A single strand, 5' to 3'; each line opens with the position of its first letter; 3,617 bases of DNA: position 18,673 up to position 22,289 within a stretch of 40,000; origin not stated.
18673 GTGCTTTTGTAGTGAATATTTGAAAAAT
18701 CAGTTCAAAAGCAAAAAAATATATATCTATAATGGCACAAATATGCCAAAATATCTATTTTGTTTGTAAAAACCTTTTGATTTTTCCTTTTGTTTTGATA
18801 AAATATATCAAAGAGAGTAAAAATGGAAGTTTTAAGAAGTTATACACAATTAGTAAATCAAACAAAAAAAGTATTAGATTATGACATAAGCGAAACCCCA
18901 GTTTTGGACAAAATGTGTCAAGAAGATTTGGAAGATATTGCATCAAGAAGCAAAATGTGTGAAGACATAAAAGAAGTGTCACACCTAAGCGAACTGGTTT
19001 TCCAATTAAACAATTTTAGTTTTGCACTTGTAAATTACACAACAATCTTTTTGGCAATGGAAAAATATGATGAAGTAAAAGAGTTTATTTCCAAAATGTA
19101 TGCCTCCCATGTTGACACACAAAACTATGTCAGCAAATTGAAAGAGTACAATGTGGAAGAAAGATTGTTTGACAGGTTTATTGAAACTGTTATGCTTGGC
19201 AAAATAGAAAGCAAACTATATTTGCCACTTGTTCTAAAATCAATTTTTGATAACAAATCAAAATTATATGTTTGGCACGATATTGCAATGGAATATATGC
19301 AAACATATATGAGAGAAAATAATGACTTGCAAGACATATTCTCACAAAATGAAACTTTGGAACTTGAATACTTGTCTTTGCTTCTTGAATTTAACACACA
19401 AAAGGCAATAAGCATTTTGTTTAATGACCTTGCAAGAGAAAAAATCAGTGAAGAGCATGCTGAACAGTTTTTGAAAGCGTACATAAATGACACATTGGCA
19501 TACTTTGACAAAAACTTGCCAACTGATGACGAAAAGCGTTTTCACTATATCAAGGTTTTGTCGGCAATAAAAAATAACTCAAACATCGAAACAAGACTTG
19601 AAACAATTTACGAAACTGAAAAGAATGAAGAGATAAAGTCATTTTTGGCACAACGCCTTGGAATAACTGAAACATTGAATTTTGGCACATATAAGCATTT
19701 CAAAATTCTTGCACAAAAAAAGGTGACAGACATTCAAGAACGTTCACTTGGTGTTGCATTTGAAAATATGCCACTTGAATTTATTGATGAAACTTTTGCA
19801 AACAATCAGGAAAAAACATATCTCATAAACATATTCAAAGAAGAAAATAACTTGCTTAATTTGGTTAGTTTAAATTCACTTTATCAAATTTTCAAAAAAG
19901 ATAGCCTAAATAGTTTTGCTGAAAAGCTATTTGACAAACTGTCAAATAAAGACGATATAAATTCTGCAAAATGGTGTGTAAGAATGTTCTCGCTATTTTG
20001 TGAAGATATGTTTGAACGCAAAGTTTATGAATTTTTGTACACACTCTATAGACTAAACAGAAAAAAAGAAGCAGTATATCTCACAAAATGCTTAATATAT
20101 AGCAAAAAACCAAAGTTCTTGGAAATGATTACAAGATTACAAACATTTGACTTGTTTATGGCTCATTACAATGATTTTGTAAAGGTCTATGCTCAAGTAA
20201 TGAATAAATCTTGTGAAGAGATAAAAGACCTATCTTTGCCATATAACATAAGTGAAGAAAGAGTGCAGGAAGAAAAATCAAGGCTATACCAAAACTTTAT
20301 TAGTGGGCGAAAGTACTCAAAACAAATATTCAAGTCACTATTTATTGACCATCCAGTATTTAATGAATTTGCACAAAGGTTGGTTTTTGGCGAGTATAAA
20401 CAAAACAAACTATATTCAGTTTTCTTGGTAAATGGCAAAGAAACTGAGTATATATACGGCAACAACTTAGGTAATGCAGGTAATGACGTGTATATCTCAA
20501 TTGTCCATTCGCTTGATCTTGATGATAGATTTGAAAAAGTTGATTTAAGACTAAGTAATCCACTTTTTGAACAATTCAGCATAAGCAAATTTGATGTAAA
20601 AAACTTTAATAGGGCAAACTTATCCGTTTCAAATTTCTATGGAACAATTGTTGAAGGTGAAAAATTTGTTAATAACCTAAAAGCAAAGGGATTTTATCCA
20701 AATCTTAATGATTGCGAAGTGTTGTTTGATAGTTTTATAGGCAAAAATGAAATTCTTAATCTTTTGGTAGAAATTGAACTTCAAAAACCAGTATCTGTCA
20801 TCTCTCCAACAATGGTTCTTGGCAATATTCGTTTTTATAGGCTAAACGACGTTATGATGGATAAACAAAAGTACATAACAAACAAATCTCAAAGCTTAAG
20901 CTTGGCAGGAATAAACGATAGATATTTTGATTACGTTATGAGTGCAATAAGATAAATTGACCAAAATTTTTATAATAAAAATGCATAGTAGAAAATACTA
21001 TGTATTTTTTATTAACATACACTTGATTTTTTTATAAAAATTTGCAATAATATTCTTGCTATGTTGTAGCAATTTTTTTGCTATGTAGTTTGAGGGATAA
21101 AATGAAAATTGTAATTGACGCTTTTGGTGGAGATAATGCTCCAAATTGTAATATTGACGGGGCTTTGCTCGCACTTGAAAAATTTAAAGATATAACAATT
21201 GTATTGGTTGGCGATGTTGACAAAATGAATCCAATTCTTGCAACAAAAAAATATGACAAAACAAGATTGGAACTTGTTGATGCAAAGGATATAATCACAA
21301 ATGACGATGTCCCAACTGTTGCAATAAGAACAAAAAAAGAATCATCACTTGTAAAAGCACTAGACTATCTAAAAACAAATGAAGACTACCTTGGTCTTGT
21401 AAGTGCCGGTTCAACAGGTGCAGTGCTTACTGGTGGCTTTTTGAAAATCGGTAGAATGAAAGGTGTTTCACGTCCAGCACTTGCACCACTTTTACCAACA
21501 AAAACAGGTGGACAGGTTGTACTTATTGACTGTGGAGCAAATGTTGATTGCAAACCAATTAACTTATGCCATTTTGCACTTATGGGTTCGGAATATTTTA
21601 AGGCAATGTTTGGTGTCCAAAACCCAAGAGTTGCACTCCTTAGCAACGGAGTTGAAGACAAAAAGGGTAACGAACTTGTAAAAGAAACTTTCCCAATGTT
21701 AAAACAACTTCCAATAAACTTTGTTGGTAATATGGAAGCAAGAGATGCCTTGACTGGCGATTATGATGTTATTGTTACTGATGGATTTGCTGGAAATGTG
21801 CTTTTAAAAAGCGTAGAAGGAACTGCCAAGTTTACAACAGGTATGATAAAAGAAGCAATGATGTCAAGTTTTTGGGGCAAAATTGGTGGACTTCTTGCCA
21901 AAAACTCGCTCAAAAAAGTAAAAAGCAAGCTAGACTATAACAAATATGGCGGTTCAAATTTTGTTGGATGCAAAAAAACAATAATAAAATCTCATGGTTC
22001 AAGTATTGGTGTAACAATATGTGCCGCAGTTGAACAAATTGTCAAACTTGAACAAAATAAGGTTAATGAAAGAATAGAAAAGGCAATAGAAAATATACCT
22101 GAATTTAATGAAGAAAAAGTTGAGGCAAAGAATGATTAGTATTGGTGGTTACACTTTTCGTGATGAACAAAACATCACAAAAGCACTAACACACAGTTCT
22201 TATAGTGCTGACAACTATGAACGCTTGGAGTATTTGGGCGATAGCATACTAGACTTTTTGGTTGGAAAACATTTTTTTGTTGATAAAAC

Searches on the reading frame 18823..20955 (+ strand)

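Call 94: search_protein_families(library=pfam, proteins=[window:18823-20955:+], max_evalue=0.00001)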
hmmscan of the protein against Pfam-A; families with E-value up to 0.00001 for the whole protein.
window:18823-20955:+ (710 aa): 1 family
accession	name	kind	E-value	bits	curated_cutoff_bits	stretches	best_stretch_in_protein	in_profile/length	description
PF13569.11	DUF4132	-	5.9e-10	39.8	27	1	480-624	32-179/179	Domain of unknown function (DUF4132)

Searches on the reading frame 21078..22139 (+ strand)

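Call 94: search_protein_families(library=pfam, proteins=[window:21078-22139:+], max_evalue=0.00001)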
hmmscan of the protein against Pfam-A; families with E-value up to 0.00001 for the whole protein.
window:21078-22139:+ (353 aa): 1 family
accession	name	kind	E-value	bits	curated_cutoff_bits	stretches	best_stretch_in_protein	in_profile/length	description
PF02504.20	FA_synthesis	-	6.2e-103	344.7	29.1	1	9-332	1-324/324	Fatty acid synthesis protein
